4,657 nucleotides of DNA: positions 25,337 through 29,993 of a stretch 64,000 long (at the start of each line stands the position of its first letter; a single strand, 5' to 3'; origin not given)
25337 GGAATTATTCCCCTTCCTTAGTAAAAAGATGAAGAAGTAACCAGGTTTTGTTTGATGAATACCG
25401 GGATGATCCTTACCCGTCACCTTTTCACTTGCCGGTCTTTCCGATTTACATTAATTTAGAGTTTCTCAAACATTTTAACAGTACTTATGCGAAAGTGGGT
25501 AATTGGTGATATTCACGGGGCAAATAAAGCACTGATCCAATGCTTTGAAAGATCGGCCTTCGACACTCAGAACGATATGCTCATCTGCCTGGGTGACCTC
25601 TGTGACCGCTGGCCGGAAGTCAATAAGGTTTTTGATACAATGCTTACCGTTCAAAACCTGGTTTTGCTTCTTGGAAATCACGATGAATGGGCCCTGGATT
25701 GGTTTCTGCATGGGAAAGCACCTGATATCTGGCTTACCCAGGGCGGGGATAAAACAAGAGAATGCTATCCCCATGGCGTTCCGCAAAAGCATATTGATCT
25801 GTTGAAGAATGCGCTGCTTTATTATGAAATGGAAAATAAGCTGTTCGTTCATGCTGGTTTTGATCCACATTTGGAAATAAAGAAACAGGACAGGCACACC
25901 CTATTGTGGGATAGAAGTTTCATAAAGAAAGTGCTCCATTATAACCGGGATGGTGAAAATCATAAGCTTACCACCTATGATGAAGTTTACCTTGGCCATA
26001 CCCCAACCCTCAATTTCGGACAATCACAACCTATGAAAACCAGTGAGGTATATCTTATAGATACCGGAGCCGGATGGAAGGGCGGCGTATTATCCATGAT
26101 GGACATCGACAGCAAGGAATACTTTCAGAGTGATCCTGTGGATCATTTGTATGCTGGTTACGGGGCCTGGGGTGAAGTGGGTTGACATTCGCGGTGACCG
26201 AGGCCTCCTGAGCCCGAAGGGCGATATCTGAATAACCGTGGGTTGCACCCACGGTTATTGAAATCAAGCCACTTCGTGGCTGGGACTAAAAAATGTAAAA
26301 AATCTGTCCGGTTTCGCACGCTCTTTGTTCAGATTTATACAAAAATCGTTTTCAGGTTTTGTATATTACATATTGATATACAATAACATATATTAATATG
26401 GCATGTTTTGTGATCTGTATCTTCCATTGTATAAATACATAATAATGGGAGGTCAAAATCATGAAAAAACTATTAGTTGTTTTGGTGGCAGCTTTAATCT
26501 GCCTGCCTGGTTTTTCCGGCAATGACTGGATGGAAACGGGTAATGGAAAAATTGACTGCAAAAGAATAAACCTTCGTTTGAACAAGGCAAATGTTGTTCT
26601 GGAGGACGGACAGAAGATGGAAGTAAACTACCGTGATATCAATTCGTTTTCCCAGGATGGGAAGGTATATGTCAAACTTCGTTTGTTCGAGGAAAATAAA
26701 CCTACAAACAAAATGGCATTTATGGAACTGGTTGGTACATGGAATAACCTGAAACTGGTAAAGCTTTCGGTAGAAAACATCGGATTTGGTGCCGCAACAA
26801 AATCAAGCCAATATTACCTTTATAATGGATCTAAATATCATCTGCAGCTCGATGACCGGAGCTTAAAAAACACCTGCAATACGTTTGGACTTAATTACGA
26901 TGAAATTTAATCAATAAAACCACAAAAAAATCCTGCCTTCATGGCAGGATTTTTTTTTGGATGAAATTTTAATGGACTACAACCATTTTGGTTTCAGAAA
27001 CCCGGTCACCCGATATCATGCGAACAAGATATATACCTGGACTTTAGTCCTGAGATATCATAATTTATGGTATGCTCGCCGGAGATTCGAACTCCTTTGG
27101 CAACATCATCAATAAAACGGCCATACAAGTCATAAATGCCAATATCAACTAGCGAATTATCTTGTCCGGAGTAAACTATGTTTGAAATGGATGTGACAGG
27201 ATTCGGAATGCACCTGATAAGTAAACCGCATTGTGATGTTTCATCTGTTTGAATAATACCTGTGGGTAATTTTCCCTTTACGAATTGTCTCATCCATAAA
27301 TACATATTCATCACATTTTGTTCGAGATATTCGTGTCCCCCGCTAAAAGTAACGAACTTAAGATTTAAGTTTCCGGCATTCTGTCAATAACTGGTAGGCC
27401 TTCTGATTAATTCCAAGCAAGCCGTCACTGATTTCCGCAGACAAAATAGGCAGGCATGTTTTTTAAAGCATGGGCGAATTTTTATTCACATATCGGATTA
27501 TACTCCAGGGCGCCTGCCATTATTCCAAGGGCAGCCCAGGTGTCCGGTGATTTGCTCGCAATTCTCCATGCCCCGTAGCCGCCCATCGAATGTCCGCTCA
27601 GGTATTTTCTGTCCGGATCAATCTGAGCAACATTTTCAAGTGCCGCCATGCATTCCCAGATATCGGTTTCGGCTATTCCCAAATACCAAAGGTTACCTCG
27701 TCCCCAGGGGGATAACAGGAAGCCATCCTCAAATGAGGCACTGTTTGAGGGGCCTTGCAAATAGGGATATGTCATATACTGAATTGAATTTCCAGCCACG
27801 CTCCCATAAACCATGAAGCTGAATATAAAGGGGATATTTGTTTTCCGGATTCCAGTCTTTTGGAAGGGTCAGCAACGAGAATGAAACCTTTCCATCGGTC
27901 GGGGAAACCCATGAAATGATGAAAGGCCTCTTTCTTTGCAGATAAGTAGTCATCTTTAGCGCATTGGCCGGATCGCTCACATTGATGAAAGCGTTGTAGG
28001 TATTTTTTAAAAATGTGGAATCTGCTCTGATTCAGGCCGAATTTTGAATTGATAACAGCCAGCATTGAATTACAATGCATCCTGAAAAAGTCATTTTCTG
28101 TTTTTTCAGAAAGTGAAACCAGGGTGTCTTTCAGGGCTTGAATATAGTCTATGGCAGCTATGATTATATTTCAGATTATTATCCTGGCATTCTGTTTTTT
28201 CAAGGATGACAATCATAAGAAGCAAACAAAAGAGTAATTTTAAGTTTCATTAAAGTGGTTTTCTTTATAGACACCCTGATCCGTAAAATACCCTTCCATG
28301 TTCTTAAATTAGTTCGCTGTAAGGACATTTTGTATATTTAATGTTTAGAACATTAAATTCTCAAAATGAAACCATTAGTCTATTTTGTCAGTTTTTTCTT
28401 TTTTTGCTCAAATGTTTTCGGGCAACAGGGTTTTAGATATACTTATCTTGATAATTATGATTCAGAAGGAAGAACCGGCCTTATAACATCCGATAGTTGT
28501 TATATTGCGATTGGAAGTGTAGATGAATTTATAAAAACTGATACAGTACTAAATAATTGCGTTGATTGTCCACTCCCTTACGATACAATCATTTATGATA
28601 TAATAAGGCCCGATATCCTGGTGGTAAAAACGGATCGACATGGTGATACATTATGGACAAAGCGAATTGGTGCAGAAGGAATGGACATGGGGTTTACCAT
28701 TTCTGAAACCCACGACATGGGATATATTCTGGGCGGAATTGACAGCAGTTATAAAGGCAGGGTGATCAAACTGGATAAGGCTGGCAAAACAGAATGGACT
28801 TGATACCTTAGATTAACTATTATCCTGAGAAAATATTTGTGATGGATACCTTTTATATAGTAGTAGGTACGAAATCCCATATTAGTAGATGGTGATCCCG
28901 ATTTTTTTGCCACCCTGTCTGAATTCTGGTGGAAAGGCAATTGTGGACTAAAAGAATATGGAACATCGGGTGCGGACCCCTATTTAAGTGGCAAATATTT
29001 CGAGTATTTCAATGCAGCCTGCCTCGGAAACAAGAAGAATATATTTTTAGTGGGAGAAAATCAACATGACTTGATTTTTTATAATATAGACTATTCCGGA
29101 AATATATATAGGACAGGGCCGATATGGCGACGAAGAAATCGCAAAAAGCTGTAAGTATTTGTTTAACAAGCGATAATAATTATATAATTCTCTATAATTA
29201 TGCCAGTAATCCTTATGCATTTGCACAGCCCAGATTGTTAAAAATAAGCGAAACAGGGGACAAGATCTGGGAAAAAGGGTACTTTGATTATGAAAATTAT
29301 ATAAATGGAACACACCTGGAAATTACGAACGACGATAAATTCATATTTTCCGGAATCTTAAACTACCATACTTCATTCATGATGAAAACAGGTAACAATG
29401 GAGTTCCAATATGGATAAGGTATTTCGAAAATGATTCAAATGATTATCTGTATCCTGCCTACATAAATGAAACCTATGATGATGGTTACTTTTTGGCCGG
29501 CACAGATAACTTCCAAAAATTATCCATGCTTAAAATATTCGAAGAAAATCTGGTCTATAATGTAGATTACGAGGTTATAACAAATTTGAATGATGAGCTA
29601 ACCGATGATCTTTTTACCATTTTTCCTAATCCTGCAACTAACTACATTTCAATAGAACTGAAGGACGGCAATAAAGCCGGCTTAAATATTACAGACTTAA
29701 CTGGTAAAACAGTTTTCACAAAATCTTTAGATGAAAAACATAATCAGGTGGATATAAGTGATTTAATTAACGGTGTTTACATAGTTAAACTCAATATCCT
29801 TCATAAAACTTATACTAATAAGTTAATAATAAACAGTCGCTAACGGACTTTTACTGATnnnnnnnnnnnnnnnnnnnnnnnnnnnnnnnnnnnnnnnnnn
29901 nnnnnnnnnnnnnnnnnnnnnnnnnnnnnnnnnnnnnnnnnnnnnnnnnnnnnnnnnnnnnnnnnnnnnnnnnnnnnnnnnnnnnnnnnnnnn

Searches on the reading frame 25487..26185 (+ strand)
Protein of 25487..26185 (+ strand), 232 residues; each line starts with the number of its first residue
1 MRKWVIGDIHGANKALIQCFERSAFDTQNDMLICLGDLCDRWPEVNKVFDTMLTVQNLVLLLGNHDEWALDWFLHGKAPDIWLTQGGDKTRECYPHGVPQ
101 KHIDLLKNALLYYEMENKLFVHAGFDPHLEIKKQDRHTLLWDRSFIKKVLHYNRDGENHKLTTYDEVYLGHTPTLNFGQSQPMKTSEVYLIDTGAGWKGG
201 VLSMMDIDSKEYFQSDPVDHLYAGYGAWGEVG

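Call 77: search_protein_families(library=pfam, proteins=[window:25487-26185:+], max_evalue=0.00001)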
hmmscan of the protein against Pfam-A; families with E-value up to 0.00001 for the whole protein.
window:25487-26185:+ (232 aa): 1 family
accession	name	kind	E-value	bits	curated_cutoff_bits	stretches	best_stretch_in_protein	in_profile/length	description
PF00149.33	Metallophos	-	3.7e-13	50.8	21.5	1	1-144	1-136/191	Calcineurin-like phosphoesterase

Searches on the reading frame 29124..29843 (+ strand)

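Call 77: search_protein_families(library=pfam, proteins=[window:29124-29843:+], max_evalue=0.00001)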
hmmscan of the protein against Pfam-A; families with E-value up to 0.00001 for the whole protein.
window:29124-29843:+ (239 aa): 1 family
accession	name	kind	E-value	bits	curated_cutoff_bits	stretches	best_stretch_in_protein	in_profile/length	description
PF18962.6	Por_Secre_tail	-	7.3e-15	55.5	27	1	166-236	1-75/75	Secretion system C-terminal sorting domain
